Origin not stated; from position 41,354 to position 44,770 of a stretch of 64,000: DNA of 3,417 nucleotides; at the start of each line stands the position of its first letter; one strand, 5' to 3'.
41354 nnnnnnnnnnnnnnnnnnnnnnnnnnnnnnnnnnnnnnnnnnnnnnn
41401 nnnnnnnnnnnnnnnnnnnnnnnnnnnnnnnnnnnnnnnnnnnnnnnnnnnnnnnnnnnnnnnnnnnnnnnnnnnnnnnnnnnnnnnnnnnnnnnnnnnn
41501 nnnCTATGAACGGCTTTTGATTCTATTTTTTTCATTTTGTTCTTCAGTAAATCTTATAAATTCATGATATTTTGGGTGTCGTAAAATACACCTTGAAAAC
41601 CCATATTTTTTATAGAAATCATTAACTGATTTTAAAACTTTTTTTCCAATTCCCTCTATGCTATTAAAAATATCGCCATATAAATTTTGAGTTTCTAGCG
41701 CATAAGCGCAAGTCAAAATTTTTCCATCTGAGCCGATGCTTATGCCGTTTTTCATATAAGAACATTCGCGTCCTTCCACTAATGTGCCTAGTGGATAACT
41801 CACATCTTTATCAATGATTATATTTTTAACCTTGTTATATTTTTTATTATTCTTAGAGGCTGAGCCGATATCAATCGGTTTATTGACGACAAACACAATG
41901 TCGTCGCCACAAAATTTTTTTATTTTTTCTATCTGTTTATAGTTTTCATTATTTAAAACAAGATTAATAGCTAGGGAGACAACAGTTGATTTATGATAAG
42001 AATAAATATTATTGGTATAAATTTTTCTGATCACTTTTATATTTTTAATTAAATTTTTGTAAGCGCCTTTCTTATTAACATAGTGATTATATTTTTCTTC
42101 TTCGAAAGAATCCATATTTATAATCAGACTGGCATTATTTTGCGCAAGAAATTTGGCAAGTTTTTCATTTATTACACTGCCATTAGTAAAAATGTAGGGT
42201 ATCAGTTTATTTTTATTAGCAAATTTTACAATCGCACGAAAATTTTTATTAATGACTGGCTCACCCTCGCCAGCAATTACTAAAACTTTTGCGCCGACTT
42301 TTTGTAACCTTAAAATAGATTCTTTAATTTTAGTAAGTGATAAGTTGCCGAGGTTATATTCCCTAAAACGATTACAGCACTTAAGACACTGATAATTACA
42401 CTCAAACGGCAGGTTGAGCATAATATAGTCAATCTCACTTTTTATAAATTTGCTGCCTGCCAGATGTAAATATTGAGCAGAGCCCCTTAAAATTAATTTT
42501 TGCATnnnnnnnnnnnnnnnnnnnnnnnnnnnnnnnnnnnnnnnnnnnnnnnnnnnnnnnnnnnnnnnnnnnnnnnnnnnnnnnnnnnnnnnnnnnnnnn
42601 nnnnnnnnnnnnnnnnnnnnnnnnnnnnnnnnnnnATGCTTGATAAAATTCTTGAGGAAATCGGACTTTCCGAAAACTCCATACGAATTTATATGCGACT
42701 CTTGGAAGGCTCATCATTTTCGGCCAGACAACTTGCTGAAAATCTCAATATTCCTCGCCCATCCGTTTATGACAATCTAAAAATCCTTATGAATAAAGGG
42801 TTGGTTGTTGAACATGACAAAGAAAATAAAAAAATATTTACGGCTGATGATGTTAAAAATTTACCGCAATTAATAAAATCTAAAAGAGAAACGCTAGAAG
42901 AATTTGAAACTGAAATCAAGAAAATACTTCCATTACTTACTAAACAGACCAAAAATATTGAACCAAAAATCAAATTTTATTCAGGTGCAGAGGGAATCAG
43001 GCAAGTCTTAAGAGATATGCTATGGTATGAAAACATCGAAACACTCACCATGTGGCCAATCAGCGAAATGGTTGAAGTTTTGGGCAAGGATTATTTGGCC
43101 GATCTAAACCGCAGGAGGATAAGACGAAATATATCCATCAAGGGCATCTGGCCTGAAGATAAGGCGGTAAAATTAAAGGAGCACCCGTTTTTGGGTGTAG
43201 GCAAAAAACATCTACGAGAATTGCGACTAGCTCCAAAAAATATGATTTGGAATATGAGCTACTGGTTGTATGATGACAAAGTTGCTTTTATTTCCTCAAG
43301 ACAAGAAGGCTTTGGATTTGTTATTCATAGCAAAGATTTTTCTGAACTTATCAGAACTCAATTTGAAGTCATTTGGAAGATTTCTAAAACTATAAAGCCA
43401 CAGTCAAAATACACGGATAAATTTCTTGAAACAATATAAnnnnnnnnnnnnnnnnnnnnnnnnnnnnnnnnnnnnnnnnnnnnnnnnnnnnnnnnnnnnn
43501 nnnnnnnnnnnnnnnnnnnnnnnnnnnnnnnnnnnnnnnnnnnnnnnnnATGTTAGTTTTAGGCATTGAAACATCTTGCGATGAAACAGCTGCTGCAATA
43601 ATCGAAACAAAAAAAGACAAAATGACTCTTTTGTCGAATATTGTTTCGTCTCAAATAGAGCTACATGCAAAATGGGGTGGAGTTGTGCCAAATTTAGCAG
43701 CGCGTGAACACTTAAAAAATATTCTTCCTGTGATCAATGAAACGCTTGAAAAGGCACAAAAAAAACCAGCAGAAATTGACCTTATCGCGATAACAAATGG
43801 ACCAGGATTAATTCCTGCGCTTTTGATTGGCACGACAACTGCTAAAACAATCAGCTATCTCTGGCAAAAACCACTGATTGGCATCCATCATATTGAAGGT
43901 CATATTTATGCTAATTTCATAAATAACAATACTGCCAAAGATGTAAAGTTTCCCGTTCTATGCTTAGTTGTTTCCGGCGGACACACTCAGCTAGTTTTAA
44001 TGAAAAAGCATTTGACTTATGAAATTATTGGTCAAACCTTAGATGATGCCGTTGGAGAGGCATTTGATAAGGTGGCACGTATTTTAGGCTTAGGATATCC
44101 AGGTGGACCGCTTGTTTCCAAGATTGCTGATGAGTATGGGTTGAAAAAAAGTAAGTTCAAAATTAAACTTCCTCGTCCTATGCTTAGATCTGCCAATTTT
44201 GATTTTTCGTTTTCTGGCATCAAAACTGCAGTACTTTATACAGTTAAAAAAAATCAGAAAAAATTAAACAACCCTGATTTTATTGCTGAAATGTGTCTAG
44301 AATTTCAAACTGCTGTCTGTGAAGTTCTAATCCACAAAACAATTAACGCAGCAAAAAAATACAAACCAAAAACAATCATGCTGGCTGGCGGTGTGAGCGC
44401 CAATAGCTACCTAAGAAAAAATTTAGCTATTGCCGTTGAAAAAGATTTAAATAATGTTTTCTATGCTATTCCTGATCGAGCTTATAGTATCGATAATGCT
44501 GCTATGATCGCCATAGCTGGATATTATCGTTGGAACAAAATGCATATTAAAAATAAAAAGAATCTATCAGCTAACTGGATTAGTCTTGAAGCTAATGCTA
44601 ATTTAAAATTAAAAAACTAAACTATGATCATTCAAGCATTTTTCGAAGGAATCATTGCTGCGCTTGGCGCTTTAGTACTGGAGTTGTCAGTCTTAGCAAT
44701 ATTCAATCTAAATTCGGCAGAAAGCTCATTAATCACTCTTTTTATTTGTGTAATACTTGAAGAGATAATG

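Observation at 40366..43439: Overlapping radical-SAM and Cys/Met PLP-enzyme genes with a divergent TrmB-like regulator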

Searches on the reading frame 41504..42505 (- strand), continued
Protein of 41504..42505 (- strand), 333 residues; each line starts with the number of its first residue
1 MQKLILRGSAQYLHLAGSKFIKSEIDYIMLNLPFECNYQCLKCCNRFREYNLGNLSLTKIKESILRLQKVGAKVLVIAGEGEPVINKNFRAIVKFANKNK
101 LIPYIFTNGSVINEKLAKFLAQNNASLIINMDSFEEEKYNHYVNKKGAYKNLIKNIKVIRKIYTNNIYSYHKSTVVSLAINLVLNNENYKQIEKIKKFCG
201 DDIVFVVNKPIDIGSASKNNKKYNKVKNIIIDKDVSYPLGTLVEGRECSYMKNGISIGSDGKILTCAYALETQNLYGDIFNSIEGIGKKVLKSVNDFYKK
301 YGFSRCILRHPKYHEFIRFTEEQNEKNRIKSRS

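Call 19: search_solved_structures(query=A1, max_evalue=0.01)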
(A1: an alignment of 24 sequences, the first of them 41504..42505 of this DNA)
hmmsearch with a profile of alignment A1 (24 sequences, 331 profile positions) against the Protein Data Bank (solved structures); distinct sequences matched with E-value up to 0.01: 31.
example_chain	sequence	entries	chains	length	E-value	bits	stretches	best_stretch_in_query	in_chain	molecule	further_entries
6efn_A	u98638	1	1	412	2e-12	49.8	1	29-234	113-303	Sporulation killing factor maturation protein SkfB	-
5vsl_A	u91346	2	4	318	5.8e-10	41.7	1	20-190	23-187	Radical S-adenosyl methionine domain-containing protein 2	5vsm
6q2p_A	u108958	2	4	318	6.2e-10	41.6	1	20-190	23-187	Radical S-adenosyl methionine domain-containing protein 2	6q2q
7n7h_A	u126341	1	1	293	1.1e-08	37.5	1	32-200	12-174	VIPERIN-LIKE ENZYME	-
7vob_C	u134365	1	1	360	1.1e-08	37.5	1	22-155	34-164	Cytosylglucuronate decarboxylase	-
7voc_C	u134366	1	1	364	1.1e-08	37.5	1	22-155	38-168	Cytosylglucuronate decarboxylase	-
2fb2_A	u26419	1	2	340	1.7e-07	33.6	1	21-160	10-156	Molybdenum cofactor biosynthesis protein A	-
1tv7_A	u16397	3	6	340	2.6e-07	33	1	21-160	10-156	Molybdenum cofactor biosynthesis protein A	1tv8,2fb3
6b4c_A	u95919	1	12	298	7.4e-07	31.5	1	32-145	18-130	Viperin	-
9dgw_A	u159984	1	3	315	7.6e-07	31.5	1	32-146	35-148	Radical SAM core domain-containing protein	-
7n7i_A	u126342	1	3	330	7.7e-07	31.4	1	32-147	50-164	Viperin-like enzyme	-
9dfw_A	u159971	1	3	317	7.8e-07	31.4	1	32-147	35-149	Radical SAM core domain-containing protein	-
9dfu_A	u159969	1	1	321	1.1e-06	30.9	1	32-158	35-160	Radical SAM core domain-containing protein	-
4m7t_A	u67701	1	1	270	1.4e-06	30.5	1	25-123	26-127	BtrN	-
9dfn_A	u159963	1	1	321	1.9e-06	30.2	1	33-158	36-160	Radical SAM core domain-containing protein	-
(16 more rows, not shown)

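Call 26: search_protein_families(library=pfam, proteins=[L047:5003-5995:+, L004:3540-4790:+, L035:3701-4798:+, L010:610-1281:+, L001:6959-7609:+, L004:700-2415:+], max_evalue=0.001)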
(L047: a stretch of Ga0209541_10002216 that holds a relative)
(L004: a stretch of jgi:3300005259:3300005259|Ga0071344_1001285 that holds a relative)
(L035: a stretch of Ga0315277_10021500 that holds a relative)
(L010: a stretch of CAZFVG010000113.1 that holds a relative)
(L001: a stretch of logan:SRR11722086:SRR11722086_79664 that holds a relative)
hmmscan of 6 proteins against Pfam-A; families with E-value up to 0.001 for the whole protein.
L047:5003-5995:+ (330 aa): 1 family
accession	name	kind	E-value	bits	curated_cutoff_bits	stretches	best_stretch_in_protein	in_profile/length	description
PF00291.31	PALP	-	7.6e-42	144.1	35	1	48-259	3-218/295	Pyridoxal-phosphate dependent enzyme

L004:3540-4790:+ (416 aa): 0 families

L035:3701-4798:+ (365 aa): 4 families
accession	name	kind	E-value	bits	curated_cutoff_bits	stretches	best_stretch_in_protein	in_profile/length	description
PF09084.16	NMT1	-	2.1e-10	41.3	20.5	1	93-269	37-216/216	NMT1/THI5 like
PF12974.12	Phosphonate-bd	-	6e-10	39.4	27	1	90-184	42-143/242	ABC transporter, phosphonate, periplasmic substrate-binding protein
PF13379.11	NMT1_2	-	7.5e-06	26.4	24.7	1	144-264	120-240/252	NMT1-like family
PF04069.17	OpuAC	-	0.00053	20.1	21.2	0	47-257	2-228/257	Substrate binding domain of ABC-type glycine betaine transport system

L010:610-1281:+ (223 aa): 2 families
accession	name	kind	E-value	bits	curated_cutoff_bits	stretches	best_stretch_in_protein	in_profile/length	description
PF14518.11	Haem_oxygenas_2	-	1.2e-10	42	28.9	1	40-208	3-172/177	Iron-containing redox enzyme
PF03070.21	TENA_THI-4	-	1.8e-08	34.8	22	1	15-103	8-89/210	TENA/THI-4/PQQC family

L001:6959-7609:+ (216 aa): 1 family
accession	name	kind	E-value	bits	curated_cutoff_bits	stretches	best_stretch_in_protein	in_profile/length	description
PF01507.26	PAPS_reduct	-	1.7e-42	145.9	22.5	1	22-186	2-175/175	Phosphoadenosine phosphosulfate reductase domain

L004:700-2415:+ (571 aa): 6 families
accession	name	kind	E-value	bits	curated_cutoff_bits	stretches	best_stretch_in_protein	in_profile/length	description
PF00005.33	ABC_tran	-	2.1e-31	109.8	25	1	338-484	2-137/137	ABC transporter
PF00528.27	BPD_transp_1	-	5.9e-25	88.5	26.4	1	87-257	2-180/184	Binding-protein-dependent transport system inner membrane component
PF13304.12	AAA_21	-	5.1e-11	43.6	27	1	450-515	232-299/304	AAA domain, putative AbiEii toxin, Type IV TA system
PF13476.12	AAA_23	-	5e-05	24.5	27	1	339-415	14-79/201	AAA domain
PF03215.21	Rad17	-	0.00082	19.8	23.8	0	345-371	43-69/186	Rad17 P-loop domain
PF13175.12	AAA_15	-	0.00082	19.5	32.1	1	342-445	17-92/374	AAA ATPase domain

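Call 31: search_protein_families(library=ncbifam, proteins=[L010:610-1281:+, L047:5003-5995:+, L001:6959-7609:+, L035:3701-4798:+, L004:3540-4790:+], max_evalue=0.001)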
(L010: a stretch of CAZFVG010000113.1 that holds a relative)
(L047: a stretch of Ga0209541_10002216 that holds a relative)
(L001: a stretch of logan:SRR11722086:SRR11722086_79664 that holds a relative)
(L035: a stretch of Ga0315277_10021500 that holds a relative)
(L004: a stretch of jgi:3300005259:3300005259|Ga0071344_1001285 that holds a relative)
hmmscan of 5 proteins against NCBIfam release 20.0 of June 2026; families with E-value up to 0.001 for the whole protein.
L010:610-1281:+ (223 aa): 3 families
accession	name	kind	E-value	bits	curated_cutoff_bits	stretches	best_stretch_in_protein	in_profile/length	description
TIGR04305.1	fol_rel_CADD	subfamily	1.9e-17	63.6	200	1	9-220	5-211/212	CADD family putative folate metabolism protein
NF042919.1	ChlAlygly_Syn_BesC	equivalog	2.6e-05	23.8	500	1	11-219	45-249/257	4-chloro-allylglycine synthase BesC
TIGR02111.1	PQQ_syn_pqqC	equivalog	0.00031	20.2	240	1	20-76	21-77/239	pyrroloquinoline-quinone synthase PqqC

L047:5003-5995:+ (330 aa): 27 families (the best 25 are shown)
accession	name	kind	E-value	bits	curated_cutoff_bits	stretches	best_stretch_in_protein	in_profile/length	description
TIGR01138.1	cysM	equivalog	2.9e-37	128.8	394.2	1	52-328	8-280/290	cysteine synthase B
TIGR01136.1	cysKM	subfamily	1.2e-33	116.7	344.15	1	52-327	7-288/299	cysteine synthase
NF008735.0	PRK11761.1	equivalog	6.4e-31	107.7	413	1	52-326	12-282/296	cysteine synthase CysM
TIGR03945.1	PLP_SbnA_fam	equivalog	2e-25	89.5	349.95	1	52-323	7-284/304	2,3-diaminopropionate biosynthesis protein SbnA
TIGR01139.1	cysK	equivalog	1.3e-24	87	350.95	1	52-319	7-278/298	cysteine synthase A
NF007989.0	PRK10717.1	equivalog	4.6e-21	75.2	387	1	52-242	14-207/334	cysteine synthase A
TIGR01137.1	cysta_beta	equivalog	1.1e-19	70.5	510.25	1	52-246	11-205/457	cystathionine beta-synthase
NF053679.1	CysteaSynCapA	equivalog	3.2e-16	59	600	1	52-247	16-211/329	cysteate synthase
NF052478.1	CystDsulMYC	equivalog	1.4e-12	47.6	600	1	64-235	34-203/354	L-cysteine desulfhydrase Cds1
NF004996.0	PRK06381.1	equivalog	1.1e-11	44.4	266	1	68-230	32-184/319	threonine synthase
NF006390.0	PRK08639.1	equivalog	2.4e-11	43.2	421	1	53-254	26-220/418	threonine ammonia-lyase IlvA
TIGR02079.1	THD1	equivalog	9.5e-11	41.1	440.55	1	53-253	17-211/410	threonine ammonia-lyase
NF004170.0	PRK05638.1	equivalog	1.1e-08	34.1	421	1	53-135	67-148/442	threonine synthase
TIGR00260.1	thrC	equivalog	4e-08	32.8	167.1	1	67-219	38-190/340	threonine synthase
TIGR01127.1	ilvA_1Cterm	equivalog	4.4e-08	32.5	378.75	1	57-253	4-190/380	threonine ammonia-lyase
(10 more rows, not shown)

L001:6959-7609:+ (216 aa): 14 families
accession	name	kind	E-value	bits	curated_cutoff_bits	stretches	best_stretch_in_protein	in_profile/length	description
NF002537.0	PRK02090.1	equivalog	3.2e-56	190.7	154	1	7-214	27-241/244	phosphoadenylyl-sulfate reductase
TIGR00434.1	cysH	subfamily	2.1e-47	161.8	165.1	1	8-211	1-213/214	phosophoadenylyl-sulfate reductase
TIGR02055.1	APS_reductase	subfamily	8.1e-42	143.2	235.3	1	27-210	1-194/194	adenylylsulfate reductase, thioredoxin dependent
TIGR02057.1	PAPS_reductase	equivalog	6.4e-39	134.1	254.2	1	6-211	12-224/224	phosphoadenosine phosphosulfate reductase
NF003587.0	PRK05253.1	subfamily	4.2e-21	75.5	195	2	10-135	18-148/301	sulfate adenylyltransferase subunit CysD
TIGR00424.1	APS_reduc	equivalog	1.9e-18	66.3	553.2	1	10-216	105-328/464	5'-adenylylsulfate reductase, thioredoxin-independent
NF010367.0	PRK13795.1-2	equivalog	2.5e-16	59.3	456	1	4-184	226-416/584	hypothetical protein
TIGR02039.1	CysD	subfamily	1.1e-15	58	396.6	2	8-132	8-137/294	sulfate adenylyltransferase, small subunit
NF009214.0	PRK12563.1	equivalog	1.1e-15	57.8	413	2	10-138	33-166/317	sulfate adenylyltransferase subunit CysD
NF006327.0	PRK08557.1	equivalog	1.8e-15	56.7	366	1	8-184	166-355/415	hypothetical protein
NF010366.0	PRK13795.1-1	equivalog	1.4e-11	43.3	745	1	4-185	251-445/667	hypothetical protein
NF010368.0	PRK13795.1-3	equivalog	2.4e-10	39.3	588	1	3-184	230-421/635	hypothetical protein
NF006351.0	PRK08576.1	equivalog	3.7e-10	39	290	1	17-184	233-402/436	hypothetical protein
NF010369.0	PRK13795.1-4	equivalog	3.3e-09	35.5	1086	1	2-186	233-431/633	hypothetical protein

L035:3701-4798:+ (365 aa): 6 families
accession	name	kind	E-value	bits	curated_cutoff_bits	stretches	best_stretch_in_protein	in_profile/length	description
TIGR01728.1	SsuA_fam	subfamily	2.4e-34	118.9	163.5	1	48-340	1-285/290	aliphatic sulfonate ABC transporter substrate-binding protein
NF008588.0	PRK11553.1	subfamily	1.7e-13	50.2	299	1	48-340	29-309/319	aliphatic sulfonate ABC transporter substrate-binding protein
TIGR01729.1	taurine_ABC_bnd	equivalog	7.8e-12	45.2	304.25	1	80-276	30-224/300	taurine ABC transporter substrate-binding protein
NF008553.0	PRK11480.1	equivalog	1.4e-06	27.7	490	1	53-267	26-240/320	taurine ABC transporter substrate-binding protein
TIGR02122.1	TRAP_TAXI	subfamily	1.5e-06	27.4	84.35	1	117-191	110-185/320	TAXI family TRAP transporter solute-binding subunit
NF040735.1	SBP_SaoX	equivalog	0.00031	20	300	1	91-275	43-231/330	ABC transporter substrate-binding subunit SaoX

L004:3540-4790:+ (416 aa): 0 families

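Call 43: predict_structure(alignment_id=A1)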
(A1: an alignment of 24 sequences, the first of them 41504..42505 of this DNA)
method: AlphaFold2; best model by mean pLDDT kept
length: 333 residues; sequences in the alignment: 24
mean_pLDDT: 89.8   pTM: 0.90
mean pLDDT of the five models: 89.8, 88.5, 87.9, 87.5, 87.2
residues with pLDDT >= 90: 206; 70-90: 117; 50-70: 10; < 50: 0
segments of 3 or more residues with pLDDT < 50: none
pLDDT, mean of each block of 10 residues (from residue 1): 90 86 83 76 81 89 95 89 84 98 94 96 97 94 93 97 96 96 89 94 92 83 74 83 86 93 92 92 92 94 91 90 84 81
secondary structure, 60 per line:
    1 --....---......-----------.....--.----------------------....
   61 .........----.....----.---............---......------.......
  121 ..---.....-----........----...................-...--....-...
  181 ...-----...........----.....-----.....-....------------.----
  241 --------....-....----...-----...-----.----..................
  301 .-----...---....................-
elements in order: E3-6 H10-15 E27-31 H57-69 E74-78 H87-98 E102-107 H114-122 E126-130 H136-143 H148-166 E168-170 E173-176 E178-183 H189-199 E204-208 H214-218 H220-223 H249-252 E254-257 E262-264 H283-301 H313-332

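Call 55: search_protein_families(library=pfam, proteins=[L038:5286-5972:+, L025:6964-7602:+, L028:6967-7623:+, L037:8123-8887:+, L059:6811-7197:+, L042:8375-8764:+, L003:6970-7239:+, L003:7275-7703:+, L007:9022-9969:+], max_evalue=0.01)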
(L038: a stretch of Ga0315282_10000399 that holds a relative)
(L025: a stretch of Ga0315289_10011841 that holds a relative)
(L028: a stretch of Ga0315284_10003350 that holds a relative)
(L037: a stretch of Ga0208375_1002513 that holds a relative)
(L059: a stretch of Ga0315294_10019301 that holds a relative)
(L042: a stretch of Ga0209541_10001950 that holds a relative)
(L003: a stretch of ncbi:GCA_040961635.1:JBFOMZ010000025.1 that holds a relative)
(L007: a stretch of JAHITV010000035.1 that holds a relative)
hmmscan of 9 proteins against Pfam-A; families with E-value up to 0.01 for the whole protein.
L038:5286-5972:+ (228 aa): 4 families
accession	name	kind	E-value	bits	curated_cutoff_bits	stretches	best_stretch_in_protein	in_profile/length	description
PF13560.12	HTH_31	-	4.5e-07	30.5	27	1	74-120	3-48/64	Helix-turn-helix domain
PF01381.28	HTH_3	-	2.3e-06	28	23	1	78-122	2-43/55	Helix-turn-helix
PF12844.13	HTH_19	-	5.4e-05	23.5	30.2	1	78-112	5-37/64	Helix-turn-helix domain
PF13482.12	RNase_H_2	-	0.0029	18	22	0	134-179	71-117/165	RNase_H superfamily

L025:6964-7602:+ (212 aa): 1 family
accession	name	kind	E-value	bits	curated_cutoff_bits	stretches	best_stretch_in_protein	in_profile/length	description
PF20507.4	DUF6733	-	4.1e-06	26.9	27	1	62-199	76-227/243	Family of unknown function (DUF6733)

L028:6967-7623:+ (218 aa): 0 families

L037:8123-8887:+ (254 aa): 0 families

L059:6811-7197:+ (128 aa): 0 families

L042:8375-8764:+ (129 aa): 0 families

L003:6970-7239:+ (89 aa): 1 family
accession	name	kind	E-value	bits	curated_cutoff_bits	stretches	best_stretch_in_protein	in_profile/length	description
PF25555.1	RAB3A-like_C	-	0.0095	16.7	27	1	25-73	76-124/150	Rabin 8-like C-terminal domain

L003:7275-7703:+ (142 aa): 0 families

L007:9022-9969:+ (315 aa): 2 families
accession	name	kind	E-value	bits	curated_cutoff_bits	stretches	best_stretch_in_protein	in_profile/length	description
PF02016.21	Peptidase_S66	-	1.6e-32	112.6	25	1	13-132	2-120/121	LD-carboxypeptidase N-terminal domain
PF17676.7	Peptidase_S66C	-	7.3e-25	88.3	23.7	1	179-299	1-120/120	LD-carboxypeptidase C-terminal domain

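Call 89: search_protein_families(library=padloc, proteins=[window:41504-42505:-], max_evalue=0.001)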
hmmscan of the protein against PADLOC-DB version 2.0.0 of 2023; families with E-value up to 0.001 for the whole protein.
window:41504-42505:- (333 aa): 2 families
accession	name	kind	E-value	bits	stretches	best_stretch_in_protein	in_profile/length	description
PDLC02904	pVip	-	1.9e-14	51.9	1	35-191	12-156/262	Viperins associated with kinases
PDLC02903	pVip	-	5.5e-14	50.3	1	34-191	8-152/257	Viperins not associated with kinases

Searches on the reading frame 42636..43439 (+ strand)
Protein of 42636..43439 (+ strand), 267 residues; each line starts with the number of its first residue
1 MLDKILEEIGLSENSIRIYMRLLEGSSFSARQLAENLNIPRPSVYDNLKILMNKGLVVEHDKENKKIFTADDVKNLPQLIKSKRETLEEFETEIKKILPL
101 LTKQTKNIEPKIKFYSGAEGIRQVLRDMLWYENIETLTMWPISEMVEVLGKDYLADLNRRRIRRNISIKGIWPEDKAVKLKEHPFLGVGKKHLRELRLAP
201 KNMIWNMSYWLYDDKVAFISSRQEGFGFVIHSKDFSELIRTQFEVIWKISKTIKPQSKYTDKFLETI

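Call 4: search_protein_families(library=pfam, proteins=[window:42636-43439:+], max_evalue=0.01)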
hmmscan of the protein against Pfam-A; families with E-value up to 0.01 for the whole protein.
window:42636-43439:+ (267 aa): 9 families
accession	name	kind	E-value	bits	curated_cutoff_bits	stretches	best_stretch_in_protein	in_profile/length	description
PF01978.25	TrmB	-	3e-14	53.1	25.6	1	6-70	1-64/68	Sugar-specific transcriptional regulator TrmB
PF01022.26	HTH_5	-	0.0001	22.6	22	1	20-57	8-45/47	Bacterial regulatory protein, arsR family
PF13412.12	HTH_24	-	0.00024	21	21.9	1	21-57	11-47/48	Winged helix-turn-helix DNA-binding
PF12840.13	HTH_20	-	0.0013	19.1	27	1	12-58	3-49/51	Helix-turn-helix domain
PF08279.18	HTH_11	-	0.0024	18.1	25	0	17-59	4-47/55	HTH domain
PF21476.4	PF0610-like_N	-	0.003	18.2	33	0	20-49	7-36/50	PF0610-like, N-terminal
PF01475.25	FUR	-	0.0032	18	23.1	1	35-103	37-107/121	Ferric uptake regulator family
PF01325.25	Fe_dep_repress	-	0.0064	17.1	26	0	18-61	13-56/60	Iron dependent repressor, N-terminal DNA binding domain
PF09339.16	HTH_IclR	-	0.0074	16.5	22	0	29-58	20-49/52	IclR helix-turn-helix domain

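Call 5: search_protein_families(library=ncbifam, proteins=[window:42636-43439:+], max_evalue=0.01)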
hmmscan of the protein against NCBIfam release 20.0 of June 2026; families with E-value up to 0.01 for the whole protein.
window:42636-43439:+ (267 aa): 12 families
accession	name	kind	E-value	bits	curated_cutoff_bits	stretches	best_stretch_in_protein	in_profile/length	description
NF047392.1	TransRegTrmBHalo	equivalog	1.9e-08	33.7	500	1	2-93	9-100/349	HTH-type sugar sensing transcriptional regulator TrmB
NF040939.2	trans_reg_lrs14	equivalog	1.1e-06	28.6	90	1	10-67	18-76/103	Lrs14 family HTH-type transcriptional regulator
NF053606.1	Sta1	subfamily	1.8e-06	28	80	1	10-66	17-73/100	Sta1 family transcriptional regulator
NF033788.1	HTH_metalloreg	subfamily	3.8e-05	23.4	55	1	15-69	13-67/77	metalloregulator ArsR/SmtB family transcription factor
NF040851.1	tran_reg_TrmB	equivalog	0.00013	21.3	600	1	4-125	9-128/338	HTH-type sugar-sensing transcriptional regulator TrmB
NF047795.1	TransRegDagR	equivalog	0.00022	19.3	1400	1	3-105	5-100/938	transcriptional regulator DagR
NF033789.1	repress_SdpR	subfamily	0.00026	20.9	100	1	11-67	5-60/79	autorepressor SdpR family transcription factor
NF047906.1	CdPbTransRegCmtR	equivalog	0.00064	19.6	150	1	16-65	24-72/104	Cd(II)/Pb(II)-sensing metalloregulatory transcriptional regulator CmtR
NF003011.0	PRK03837.1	subfamily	0.0012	18.4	260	1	25-95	34-105/241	transcriptional regulator NanR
NF040642.1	sulf_sens_BigR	equivalog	0.0035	17.4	155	1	22-81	29-86/95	sulfite-sensing transcriptional repressor BigR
NF001068.0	PRK00118.1-4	equivalog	0.0046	17.5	125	0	17-51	25-59/113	putative DNA-binding protein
TIGR01884.1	cas_HTH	subfamily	0.0073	15.7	60.2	0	9-66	138-196/202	CRISPR-associated CARF protein Csa3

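Call 89: search_protein_families(library=padloc, proteins=[window:42636-43439:+], max_evalue=0.001)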
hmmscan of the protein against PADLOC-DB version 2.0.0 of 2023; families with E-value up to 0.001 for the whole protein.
window:42636-43439:+ (267 aa): 3 families
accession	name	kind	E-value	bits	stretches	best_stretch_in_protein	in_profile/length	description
PDLC01858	CARF3--CARF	-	1.8e-06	26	1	6-63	137-193/204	-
PDLC01863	CARF3--CARF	-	2.6e-06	25.3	1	9-67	115-172/182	-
PDLC01438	Csa3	-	5.8e-06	24.6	1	12-94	147-223/305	"CAS-I,CAS-II,CAS-III,CAS-IV,CAS-V,CAS-VI; associated_signaling"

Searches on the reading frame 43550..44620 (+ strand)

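Call 4: search_protein_families(library=pfam, proteins=[window:43550-44620:+], max_evalue=0.01)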
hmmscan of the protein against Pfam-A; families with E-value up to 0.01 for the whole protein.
window:43550-44620:+ (356 aa): 3 families
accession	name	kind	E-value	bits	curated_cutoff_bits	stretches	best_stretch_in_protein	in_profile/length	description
PF00814.31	TsaD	-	6.4e-92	308.4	24.8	1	27-321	2-263/264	tRNA N6-adenosine threonylcarbamoyltransferase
PF22521.2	HypF_C_2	-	6.8e-06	26.5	27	1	233-304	154-225/241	Carbamoyltransferase, Kae1-like Domain, second subdomain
PF02543.21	Carbam_trans_N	-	0.0019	18.2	24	0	107-304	125-330/346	Carbamoyltransferase N-terminus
